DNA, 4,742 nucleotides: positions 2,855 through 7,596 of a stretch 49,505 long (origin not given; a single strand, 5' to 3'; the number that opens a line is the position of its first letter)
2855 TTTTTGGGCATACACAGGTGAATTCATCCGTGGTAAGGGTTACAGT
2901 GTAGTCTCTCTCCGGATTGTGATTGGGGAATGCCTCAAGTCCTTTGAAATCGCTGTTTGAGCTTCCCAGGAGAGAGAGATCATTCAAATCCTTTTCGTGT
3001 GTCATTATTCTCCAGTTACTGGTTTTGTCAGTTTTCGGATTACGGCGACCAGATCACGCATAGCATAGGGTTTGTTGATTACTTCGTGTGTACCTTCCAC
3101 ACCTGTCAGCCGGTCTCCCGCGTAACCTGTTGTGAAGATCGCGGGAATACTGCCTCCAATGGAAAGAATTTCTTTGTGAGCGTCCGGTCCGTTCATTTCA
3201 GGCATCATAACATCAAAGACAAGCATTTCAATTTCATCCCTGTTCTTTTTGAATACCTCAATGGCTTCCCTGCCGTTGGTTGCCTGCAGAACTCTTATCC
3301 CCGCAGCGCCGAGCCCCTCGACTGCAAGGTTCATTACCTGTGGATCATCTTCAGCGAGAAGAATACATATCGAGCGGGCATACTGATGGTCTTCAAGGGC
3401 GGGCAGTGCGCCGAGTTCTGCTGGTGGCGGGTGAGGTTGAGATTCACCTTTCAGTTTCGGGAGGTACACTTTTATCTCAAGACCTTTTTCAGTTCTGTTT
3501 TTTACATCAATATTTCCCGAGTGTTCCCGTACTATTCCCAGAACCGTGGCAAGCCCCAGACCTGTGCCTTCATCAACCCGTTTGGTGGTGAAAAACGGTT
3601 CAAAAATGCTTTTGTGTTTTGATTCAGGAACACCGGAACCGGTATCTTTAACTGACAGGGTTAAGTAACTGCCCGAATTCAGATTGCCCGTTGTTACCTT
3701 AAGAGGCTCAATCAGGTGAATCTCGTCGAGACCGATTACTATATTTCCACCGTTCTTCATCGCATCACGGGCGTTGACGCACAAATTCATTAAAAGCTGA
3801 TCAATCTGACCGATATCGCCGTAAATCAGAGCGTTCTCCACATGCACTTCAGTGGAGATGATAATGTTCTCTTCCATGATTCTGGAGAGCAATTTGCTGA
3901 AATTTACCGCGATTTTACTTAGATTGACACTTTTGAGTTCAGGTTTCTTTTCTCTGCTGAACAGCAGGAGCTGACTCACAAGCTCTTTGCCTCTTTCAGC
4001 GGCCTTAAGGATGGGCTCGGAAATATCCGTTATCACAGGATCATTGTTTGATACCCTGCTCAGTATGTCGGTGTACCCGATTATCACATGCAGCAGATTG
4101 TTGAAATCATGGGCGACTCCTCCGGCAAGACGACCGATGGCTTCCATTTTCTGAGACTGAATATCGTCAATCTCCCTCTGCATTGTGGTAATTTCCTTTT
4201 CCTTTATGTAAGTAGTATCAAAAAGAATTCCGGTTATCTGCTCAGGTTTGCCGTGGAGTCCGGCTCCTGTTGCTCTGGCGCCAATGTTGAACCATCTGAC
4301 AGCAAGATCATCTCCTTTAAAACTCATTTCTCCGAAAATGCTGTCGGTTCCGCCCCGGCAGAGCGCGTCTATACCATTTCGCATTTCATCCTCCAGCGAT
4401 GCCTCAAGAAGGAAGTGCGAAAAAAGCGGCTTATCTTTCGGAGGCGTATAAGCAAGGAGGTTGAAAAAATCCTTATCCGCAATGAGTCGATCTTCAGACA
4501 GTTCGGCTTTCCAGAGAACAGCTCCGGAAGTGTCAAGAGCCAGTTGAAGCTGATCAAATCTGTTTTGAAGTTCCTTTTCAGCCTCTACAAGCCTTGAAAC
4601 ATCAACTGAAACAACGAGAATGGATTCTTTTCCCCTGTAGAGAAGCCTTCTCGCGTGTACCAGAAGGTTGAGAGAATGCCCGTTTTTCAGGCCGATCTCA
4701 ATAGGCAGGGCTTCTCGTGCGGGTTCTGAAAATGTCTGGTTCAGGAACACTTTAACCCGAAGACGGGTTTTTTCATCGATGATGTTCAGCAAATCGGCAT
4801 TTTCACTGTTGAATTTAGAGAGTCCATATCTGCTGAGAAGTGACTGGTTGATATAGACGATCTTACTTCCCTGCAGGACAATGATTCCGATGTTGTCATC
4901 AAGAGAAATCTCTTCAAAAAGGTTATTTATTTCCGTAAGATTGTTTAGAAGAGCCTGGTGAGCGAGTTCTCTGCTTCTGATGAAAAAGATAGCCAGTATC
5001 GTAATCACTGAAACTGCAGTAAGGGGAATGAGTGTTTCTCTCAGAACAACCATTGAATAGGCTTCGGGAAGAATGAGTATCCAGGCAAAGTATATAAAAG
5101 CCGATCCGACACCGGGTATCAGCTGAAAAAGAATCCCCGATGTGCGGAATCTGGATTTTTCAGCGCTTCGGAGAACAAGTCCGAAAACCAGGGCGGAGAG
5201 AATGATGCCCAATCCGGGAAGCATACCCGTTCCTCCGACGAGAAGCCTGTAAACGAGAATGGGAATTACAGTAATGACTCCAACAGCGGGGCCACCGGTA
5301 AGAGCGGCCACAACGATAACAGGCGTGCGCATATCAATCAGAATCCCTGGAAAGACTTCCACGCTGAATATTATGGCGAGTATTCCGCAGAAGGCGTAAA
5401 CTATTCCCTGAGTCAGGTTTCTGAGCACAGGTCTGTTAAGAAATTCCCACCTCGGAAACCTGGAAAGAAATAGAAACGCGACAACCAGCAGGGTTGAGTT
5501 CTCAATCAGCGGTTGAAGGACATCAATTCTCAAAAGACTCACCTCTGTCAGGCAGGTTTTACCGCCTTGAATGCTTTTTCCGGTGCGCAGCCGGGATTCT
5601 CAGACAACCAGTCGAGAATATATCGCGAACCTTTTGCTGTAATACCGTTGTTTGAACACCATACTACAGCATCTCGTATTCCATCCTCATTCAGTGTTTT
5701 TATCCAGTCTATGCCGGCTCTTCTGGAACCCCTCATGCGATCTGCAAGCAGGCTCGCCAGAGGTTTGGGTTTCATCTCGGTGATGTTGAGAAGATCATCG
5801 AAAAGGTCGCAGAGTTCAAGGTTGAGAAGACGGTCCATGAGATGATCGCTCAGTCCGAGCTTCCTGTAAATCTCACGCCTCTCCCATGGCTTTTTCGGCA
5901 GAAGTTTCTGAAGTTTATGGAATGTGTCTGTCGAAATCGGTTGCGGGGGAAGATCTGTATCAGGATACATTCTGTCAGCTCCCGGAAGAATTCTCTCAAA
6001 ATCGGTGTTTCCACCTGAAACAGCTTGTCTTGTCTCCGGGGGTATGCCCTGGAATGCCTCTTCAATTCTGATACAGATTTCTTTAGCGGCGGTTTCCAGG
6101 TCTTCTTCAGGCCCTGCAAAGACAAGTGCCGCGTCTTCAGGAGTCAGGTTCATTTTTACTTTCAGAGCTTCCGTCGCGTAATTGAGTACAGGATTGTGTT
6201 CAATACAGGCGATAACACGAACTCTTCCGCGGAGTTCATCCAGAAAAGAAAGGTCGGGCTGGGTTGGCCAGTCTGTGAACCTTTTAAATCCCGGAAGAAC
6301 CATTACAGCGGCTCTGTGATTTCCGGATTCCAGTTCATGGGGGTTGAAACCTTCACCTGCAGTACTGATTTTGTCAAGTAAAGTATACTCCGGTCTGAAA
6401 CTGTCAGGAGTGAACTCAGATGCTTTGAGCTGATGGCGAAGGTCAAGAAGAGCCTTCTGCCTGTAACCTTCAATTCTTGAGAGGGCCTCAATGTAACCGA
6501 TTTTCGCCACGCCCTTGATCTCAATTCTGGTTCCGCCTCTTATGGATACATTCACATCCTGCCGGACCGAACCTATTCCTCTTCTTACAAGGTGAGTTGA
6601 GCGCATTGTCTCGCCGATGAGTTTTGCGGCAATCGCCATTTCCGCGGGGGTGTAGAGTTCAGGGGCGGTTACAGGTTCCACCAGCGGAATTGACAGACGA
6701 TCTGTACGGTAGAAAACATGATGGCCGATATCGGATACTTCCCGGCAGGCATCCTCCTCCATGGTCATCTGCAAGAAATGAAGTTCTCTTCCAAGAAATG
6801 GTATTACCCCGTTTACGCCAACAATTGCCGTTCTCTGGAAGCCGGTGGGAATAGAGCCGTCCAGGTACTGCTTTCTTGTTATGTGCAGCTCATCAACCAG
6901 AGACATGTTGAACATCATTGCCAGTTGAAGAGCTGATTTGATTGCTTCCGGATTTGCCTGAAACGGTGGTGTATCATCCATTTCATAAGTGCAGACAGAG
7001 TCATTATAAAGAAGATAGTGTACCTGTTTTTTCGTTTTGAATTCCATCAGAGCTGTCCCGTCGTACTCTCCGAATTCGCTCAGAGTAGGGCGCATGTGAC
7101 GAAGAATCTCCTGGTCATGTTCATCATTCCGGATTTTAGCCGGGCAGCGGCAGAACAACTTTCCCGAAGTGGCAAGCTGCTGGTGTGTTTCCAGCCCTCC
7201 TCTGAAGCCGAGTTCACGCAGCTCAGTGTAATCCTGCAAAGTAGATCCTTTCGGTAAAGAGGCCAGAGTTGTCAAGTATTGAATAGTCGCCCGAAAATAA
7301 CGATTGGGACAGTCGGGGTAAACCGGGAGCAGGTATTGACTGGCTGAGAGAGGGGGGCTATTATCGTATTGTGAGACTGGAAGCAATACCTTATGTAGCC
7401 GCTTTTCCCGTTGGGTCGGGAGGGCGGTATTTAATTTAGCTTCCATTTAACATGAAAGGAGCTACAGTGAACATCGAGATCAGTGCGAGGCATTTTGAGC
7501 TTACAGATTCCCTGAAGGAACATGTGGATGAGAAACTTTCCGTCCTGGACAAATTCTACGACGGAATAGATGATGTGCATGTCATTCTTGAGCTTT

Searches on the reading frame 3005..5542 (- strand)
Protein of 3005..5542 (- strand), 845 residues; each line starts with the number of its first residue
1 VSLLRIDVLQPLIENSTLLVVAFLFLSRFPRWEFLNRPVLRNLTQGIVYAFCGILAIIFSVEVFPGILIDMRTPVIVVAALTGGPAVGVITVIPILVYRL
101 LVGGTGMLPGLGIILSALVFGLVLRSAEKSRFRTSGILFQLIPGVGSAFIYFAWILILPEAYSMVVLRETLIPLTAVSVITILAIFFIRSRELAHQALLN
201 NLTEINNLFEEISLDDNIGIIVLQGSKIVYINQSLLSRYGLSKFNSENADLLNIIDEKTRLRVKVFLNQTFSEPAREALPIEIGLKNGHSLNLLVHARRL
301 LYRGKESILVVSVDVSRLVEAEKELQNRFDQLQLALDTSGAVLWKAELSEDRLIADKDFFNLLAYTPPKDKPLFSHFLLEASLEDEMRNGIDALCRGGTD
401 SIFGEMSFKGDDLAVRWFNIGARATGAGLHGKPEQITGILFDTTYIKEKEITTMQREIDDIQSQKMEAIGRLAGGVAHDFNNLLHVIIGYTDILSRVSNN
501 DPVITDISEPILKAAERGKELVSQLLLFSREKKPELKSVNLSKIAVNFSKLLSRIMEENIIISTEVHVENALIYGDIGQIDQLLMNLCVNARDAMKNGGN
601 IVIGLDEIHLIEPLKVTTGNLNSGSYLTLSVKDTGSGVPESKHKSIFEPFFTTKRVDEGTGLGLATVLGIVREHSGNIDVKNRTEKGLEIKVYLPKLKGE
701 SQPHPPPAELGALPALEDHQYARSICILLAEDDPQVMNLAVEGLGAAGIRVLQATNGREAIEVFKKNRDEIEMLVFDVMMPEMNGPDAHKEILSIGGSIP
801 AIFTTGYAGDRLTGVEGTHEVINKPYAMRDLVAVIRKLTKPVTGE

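Call 58: search_protein_families(library=pfam, proteins=[window:3005-5542:-], max_evalue=0.01)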
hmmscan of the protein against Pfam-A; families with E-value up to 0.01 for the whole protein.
window:3005-5542:- (845 aa): 4 families
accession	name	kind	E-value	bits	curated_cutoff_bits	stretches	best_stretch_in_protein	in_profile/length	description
PF02518.31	HATPase_c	-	7.1e-19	68.7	26.4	1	575-696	1-109/111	Histidine kinase-, DNA gyrase B-, and HSP90-like ATPase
PF00072.30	Response_reg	-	2.9e-14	53.6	30.2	1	727-835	1-110/111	Response regulator receiver domain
PF07694.17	5TM-5TMR_LYT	-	1.9e-11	44.3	24.6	1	41-190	17-168/169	5TMR of 5TMR-LYT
PF00512.31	HisKA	-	1.1e-08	35.5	26.9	1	470-531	3-63/66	His Kinase A (phospho-acceptor) domain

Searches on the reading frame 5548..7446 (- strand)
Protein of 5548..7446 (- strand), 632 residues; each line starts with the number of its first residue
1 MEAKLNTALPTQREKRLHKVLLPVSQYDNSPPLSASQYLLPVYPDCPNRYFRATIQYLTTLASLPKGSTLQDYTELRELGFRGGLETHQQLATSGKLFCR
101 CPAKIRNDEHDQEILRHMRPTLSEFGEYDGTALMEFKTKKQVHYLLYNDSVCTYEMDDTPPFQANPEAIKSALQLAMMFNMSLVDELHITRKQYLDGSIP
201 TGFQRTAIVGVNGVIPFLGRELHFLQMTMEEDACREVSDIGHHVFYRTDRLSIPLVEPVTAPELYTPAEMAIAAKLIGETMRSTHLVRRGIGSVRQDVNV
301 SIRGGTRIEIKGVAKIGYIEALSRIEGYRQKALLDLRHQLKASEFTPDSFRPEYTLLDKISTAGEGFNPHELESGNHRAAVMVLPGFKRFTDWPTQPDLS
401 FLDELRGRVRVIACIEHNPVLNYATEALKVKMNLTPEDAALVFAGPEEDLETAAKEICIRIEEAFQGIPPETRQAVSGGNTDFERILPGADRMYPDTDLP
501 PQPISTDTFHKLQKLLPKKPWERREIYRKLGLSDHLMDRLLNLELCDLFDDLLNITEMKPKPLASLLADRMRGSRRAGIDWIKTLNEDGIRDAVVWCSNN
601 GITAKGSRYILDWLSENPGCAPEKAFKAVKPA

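Call 58: search_protein_families(library=pfam, proteins=[window:5548-7446:-], max_evalue=0.01)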
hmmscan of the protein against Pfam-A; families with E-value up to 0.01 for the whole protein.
window:5548-7446:- (632 aa): 1 family
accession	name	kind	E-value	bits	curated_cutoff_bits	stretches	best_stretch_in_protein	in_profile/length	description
PF02934.20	GatB_N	-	4.5e-43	147.8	23.4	1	84-508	4-275/277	GatB/GatE catalytic domain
